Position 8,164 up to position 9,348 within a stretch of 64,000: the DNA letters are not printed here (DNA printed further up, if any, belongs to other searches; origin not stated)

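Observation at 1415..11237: Ppx/GppA-like gene family occurs as repeated modules with a variable downstream partner, including an internally deleted copy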

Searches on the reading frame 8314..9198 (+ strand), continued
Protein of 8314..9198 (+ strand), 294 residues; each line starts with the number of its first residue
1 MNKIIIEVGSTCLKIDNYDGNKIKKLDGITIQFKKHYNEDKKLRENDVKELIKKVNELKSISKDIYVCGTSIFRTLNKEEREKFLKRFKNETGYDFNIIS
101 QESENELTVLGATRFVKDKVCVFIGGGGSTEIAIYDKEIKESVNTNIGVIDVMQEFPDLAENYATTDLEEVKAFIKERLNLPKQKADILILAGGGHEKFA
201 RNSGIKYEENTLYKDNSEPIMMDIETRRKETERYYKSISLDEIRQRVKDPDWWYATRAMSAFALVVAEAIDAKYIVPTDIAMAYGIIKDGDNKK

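Call 40: fold_search(model_id=the predicted structure, library=pdb)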
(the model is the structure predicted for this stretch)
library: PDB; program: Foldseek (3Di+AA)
matches with E <= 10: 1737; with E <= 0.001: 708
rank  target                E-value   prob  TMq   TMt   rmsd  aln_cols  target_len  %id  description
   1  1t6c                  9.3e-21  1.00  0.75  0.72   4.1       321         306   20  Structural characterization of the Ppx/GppA protein family: crystal structure of the Aquifex aeolicus family member (released 2004-08-03)
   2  1t6d_A                9.9e-21  1.00  0.74  0.72   4.2       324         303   18  MIRAS phasing of the Aquifex aeolicus Ppx/GppA phosphatase: crystal structure of the type II variant (released 2004-08-03)
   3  2j4r_A                2.0e-20  1.00  0.71  0.70   4.7       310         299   20  Structural Study of the Aquifex aeolicus PPX-GPPA enzyme (released 2007-10-16)
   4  7epq_A                5.2e-20  1.00  0.70  0.70   5.7       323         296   22  Crystal structure of exopolyphosphatase (PPX) from Porphyromonas gingivalis in complex with sulfate and magnesium ions (released 2022-05-11)
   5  1t6d_B                5.9e-20  1.00  0.70  0.69   4.5       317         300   18  MIRAS phasing of the Aquifex aeolicus Ppx/GppA phosphatase: crystal structure of the type II variant (released 2004-08-03)
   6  7epq_B                1.3e-19  1.00  0.71  0.71   5.5       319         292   22  Crystal structure of exopolyphosphatase (PPX) from Porphyromonas gingivalis in complex with sulfate and magnesium ions (released 2022-05-11)
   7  6pc0_A                2.1e-19  1.00  0.73  0.47   4.1       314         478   18  Crystal structure of Helicobacter pylori PPX/GppA (released 2019-11-20)
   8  6pc3_A                2.1e-19  1.00  0.71  0.45   4.5       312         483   20  Crystal structure of Helicobacter pylori PPX/GppA in complex with GSP (released 2019-11-20)
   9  6pc1_B                3.7e-19  1.00  0.74  0.47   4.4       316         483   18  Crystal structure of Helicobacter pylori PPX/GppA (E143A) in complex with ppGpp (released 2019-11-20)
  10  6pc0_B                9.5e-19  1.00  0.74  0.47   4.1       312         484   20  Crystal structure of Helicobacter pylori PPX/GppA (released 2019-11-20)
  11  6pc1_A                1.4e-18  1.00  0.75  0.48   3.9       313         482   19  Crystal structure of Helicobacter pylori PPX/GppA (E143A) in complex with ppGpp (released 2019-11-20)
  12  6pc1_D                8.2e-18  1.00  0.75  0.49   4.0       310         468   17  Crystal structure of Helicobacter pylori PPX/GppA (E143A) in complex with ppGpp (released 2019-11-20)
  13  8jgu                  8.2e-18  1.00  0.71  0.67   4.9       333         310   15  Crystal structure of N-terminal domain of exopolyphosphatase from Deinococcus radiodurans (released 2024-05-15)
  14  8jgt                  9.9e-18  1.00  0.69  0.44   5.2       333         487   15  Crystal structure of Deinococcus radiodurans exopolyphosphatase E114A mutant (released 2024-05-15)
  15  6pc2_A                1.1e-17  1.00  0.74  0.47   4.2       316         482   19  Crystal structure of Helicobacter pylori PPX/GppA in complex with GNP (released 2019-11-20)
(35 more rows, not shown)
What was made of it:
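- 8314..9198 (+): Ppx2, an intact Ppx/GppA-like gene (294 aa). Foldseek top hit is 1t6c, E 9e-21, TM 0.75 (call 40).
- On Ppx/GppA superfamily (Pfam PF02541): All top 38 hits are Ppx/GppA entries (call 40).
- Closest known: Short. Same: The predicted fold matches with TM 0.75 (call 40).
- Closest known: NTPDase/apyrase. Same: A related ASKHA phosphohydrolase fold is found as second-tier structural hits (E about 1e-11, call 40).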

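Call 46: search_protein_families(library=pfam, proteins=[L042:2080-3471:+, L016:2668-3231:+, L038:1533-2024:+, L009:1712-4015:+, L012:9411-9995:+], max_evalue=0.001)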
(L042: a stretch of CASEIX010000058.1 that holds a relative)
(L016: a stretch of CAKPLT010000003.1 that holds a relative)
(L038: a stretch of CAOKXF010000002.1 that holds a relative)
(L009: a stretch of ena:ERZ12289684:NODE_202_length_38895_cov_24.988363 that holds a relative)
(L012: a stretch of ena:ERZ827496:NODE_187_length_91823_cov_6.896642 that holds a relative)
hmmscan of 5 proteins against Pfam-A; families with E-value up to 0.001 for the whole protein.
L042:2080-3471:+ (463 aa): 3 families
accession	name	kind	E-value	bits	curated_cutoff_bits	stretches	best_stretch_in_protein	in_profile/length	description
PF01546.33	Peptidase_M20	-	8.3e-10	39.3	24.6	1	66-455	1-205/206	Peptidase family M20/M25/M40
PF04389.22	Peptidase_M28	-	0.00014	22.1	21.3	1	50-164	1-94/193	Peptidase family M28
PF07687.19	M20_dimer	-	0.00024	21.5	21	0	216-262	26-82/107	Peptidase dimerisation domain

L016:2668-3231:+ (187 aa): 2 families
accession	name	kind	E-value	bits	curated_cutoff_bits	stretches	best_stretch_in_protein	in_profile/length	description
PF00583.31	Acetyltransf_1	-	4.1e-11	43.6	20.7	1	45-160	10-116/116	Acetyltransferase (GNAT) family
PF13527.13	Acetyltransf_9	-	0.00079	19.9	25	0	16-135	1-104/127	Acetyltransferase (GNAT) domain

L038:1533-2024:+ (163 aa): 1 family
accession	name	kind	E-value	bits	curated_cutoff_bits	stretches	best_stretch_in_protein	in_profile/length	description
PF13958.12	ToxN_toxin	-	7.6e-51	172.9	25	1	4-162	1-159/159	Toxin ToxN, type III toxin-antitoxin system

L009:1712-4015:+ (767 aa): 0 families

L012:9411-9995:+ (194 aa): 0 families

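Call 57: search_protein_families(library=padloc, proteins=[window:8314-9198:+], max_evalue=0.001)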
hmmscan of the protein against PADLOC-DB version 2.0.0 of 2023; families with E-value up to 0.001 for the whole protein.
window:8314-9198:+ (294 aa): 0 families

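Call 65: find_encoding_contigs(protein=P0025, flank=5000, max_places=8)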
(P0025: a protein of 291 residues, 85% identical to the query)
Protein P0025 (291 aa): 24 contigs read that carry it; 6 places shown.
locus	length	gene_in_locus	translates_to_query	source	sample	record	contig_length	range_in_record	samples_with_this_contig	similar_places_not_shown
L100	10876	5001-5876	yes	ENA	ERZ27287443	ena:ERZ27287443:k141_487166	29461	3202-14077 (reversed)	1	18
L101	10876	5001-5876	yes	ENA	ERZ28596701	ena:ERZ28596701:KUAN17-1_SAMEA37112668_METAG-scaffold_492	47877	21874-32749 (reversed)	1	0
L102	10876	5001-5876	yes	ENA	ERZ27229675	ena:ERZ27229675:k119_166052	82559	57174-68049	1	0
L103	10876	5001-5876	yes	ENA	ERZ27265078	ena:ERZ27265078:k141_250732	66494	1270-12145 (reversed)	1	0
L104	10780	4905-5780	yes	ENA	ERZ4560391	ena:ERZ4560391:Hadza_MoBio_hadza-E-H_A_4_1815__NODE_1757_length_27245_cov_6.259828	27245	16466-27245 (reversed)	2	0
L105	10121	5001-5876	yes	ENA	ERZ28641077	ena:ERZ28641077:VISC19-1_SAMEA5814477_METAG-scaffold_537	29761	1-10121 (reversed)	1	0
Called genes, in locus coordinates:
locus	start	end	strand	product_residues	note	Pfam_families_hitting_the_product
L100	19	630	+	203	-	PF08238:Sel1 (faint)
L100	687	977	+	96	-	PF06821:Ser_hydrolase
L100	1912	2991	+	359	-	PF04055:Radical_SAM, PF13353:Fer4_12 (faint)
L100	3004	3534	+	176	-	PF01931:NTPase_I-T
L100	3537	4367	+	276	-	PF02463:SMC_N (faint), PF13476:AAA_23 (weak), PF13175:AAA_15 (weak), PF00005:ABC_tran (weak), PF13175:AAA_15, PF13304:AAA_21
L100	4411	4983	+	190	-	-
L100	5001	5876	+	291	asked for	PF02541:Ppx-GppA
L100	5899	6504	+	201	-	PF01300:Sua5_yciO_yrdC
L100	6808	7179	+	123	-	-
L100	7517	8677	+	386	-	PF00664:ABC_membrane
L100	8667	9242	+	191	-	PF00005:ABC_tran, PF02463:SMC_N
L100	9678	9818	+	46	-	-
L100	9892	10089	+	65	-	PF12682:Flavodoxin_4 (weak)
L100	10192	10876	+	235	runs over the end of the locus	PF23023:Anti-Pycsar_Apyc1, PF00753:Lactamase_B (weak), PF12706:Lactamase_B_2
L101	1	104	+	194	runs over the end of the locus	-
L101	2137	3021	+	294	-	PF02541:Ppx-GppA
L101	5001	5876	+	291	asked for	PF02541:Ppx-GppA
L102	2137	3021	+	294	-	PF02541:Ppx-GppA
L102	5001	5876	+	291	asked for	PF02541:Ppx-GppA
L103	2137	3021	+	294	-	PF02541:Ppx-GppA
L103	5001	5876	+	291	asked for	PF02541:Ppx-GppA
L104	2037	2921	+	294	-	PF02541:Ppx-GppA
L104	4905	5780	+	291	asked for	PF02541:Ppx-GppA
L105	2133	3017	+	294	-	PF02541:Ppx-GppA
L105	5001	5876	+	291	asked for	PF02541:Ppx-GppA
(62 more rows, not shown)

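Call 67: search_protein_families(library=pfam, proteins=[P0143, P0158, P0164, P0165, P0180, P0207, P0212, P0240, P0242, P0254], max_evalue=0.001)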
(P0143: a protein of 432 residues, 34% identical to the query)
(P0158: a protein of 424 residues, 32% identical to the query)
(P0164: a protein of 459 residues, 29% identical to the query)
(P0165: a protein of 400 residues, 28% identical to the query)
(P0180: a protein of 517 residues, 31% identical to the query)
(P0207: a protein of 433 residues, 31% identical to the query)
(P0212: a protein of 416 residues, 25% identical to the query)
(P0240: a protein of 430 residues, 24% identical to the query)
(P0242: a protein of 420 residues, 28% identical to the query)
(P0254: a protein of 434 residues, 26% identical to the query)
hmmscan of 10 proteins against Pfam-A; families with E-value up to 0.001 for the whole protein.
P0143 (432 aa): 3 families
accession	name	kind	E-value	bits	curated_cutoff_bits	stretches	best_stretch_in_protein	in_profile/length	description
PF00165.29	HTH_AraC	-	4.7e-19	68.5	26.6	2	14-55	1-42/42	Bacterial regulatory helix-turn-helix proteins, AraC family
PF12833.13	HTH_18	-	2.7e-18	66.5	33.6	1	27-105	1-79/80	Helix-turn-helix domain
PF02541.22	Ppx-GppA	-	1.9e-12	47.6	27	1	179-292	38-151/285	Ppx/GppA phosphatase family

P0158 (424 aa): 1 family
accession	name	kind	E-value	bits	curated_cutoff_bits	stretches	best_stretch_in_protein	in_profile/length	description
PF02541.22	Ppx-GppA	-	6.1e-13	49.3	27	1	55-169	37-152/285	Ppx/GppA phosphatase family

P0164 (459 aa): 3 families
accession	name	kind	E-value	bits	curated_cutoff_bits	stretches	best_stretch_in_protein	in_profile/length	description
PF00293.34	NUDIX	-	2.7e-18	66.7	21.1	1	8-115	5-120/134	NUDIX domain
PF02541.22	Ppx-GppA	-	1.2e-11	45.1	27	1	226-354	56-181/285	Ppx/GppA phosphatase family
PF14815.12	NUDIX_4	-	7.7e-08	32.6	35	1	11-116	4-101/113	NUDIX domain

P0165 (400 aa): 1 family
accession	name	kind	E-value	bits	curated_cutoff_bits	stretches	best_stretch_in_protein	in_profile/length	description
PF02541.22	Ppx-GppA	-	1.7e-16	60.9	27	1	23-295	12-281/285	Ppx/GppA phosphatase family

P0180 (517 aa): 2 families
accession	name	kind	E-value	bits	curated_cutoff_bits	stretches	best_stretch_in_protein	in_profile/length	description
PF02698.23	DUF218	-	1.8e-16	60.7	27.6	1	320-434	1-104/133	DUF218 domain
PF02541.22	Ppx-GppA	-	3.5e-09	37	27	1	43-247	31-232/285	Ppx/GppA phosphatase family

P0207 (433 aa): 2 families
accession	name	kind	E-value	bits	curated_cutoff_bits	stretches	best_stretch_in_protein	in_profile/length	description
PF02541.22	Ppx-GppA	-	1.3e-09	38.3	27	1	54-297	45-277/285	Ppx/GppA phosphatase family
PF05014.21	Nuc_deoxyrib_tr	-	0.0001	22.8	28.8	1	314-410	13-99/117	Nucleoside 2-deoxyribosyltransferase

P0212 (416 aa): 1 family
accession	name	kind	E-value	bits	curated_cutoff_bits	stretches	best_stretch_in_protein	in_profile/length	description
PF02541.22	Ppx-GppA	-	4.9e-08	33.2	27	1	53-157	50-152/285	Ppx/GppA phosphatase family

P0240 (430 aa): 2 families
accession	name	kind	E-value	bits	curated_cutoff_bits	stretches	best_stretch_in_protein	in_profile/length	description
PF02541.22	Ppx-GppA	-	3.3e-07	30.5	27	1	63-292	50-271/285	Ppx/GppA phosphatase family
PF05014.21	Nuc_deoxyrib_tr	-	0.00074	20.1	28.8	0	320-420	18-105/117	Nucleoside 2-deoxyribosyltransferase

P0242 (420 aa): 2 families
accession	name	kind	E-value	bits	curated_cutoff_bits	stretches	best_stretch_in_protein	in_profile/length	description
PF02541.22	Ppx-GppA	-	4.5e-06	26.8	27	1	28-245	17-230/285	Ppx/GppA phosphatase family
PF05014.21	Nuc_deoxyrib_tr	-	3.4e-05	24.4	28.8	1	363-408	55-100/117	Nucleoside 2-deoxyribosyltransferase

P0254 (434 aa): 3 families
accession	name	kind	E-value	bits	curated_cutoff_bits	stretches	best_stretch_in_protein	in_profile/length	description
PF02541.22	Ppx-GppA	-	3.2e-11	43.7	27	1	76-221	57-199/285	Ppx/GppA phosphatase family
PF05014.21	Nuc_deoxyrib_tr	-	5.1e-06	27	28.8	1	326-415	20-99/117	Nucleoside 2-deoxyribosyltransferase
PF11071.14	Nuc_deoxyri_tr3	-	0.00016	22.1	23.2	1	362-421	53-115/140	Nucleoside 2-deoxyribosyltransferase YtoQ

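Call 80: predict_structure(alignment_id=A9)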
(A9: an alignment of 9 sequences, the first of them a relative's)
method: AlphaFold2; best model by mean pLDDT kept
length: 434 residues; sequences in the alignment: 9
mean_pLDDT: 86.9   pTM: 0.83
mean pLDDT of the five models: 86.9, 84.4, 83.8, 83.6, 81.2
residues with pLDDT >= 90: 212; 70-90: 197; 50-70: 16; < 50: 9
segments of 3 or more residues with pLDDT < 50: 35-41
pLDDT, mean of each block of 10 residues (from residue 1): 86 87 87 56 54 87 94 93 83 92 94 85 78 89 88 86 83 77 89 89 91 92 91 93 92 88 81 93 96 90 90 91 93 92 84 82 79 93 94 90 93 91 91 57
secondary structure, 60 per line:
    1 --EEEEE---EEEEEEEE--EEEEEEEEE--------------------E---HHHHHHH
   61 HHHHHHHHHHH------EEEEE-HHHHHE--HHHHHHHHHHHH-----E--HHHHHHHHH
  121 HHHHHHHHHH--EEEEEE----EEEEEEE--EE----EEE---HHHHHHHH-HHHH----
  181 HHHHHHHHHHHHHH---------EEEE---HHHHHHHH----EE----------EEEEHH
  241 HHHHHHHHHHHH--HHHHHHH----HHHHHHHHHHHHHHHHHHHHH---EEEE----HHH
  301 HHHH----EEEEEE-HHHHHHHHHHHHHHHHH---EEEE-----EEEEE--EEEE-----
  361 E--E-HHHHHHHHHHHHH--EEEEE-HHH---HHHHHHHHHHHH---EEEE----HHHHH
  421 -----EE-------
elements in order: E3-7 E11-18 E21-29 H54-71 E78-82 H84-88 H92-103 H112-130 E133-138 E143-149 E158-160 H164-171 H173-176 H181-194 E204-207 H211-218 E235-238 H239-252 H255-261 H266-286 E290-293 H298-304 E309-314 H316-332 E336-339 E345-349 E352-355 H366-378 E381-385 H393-404 E408-411 H416-420
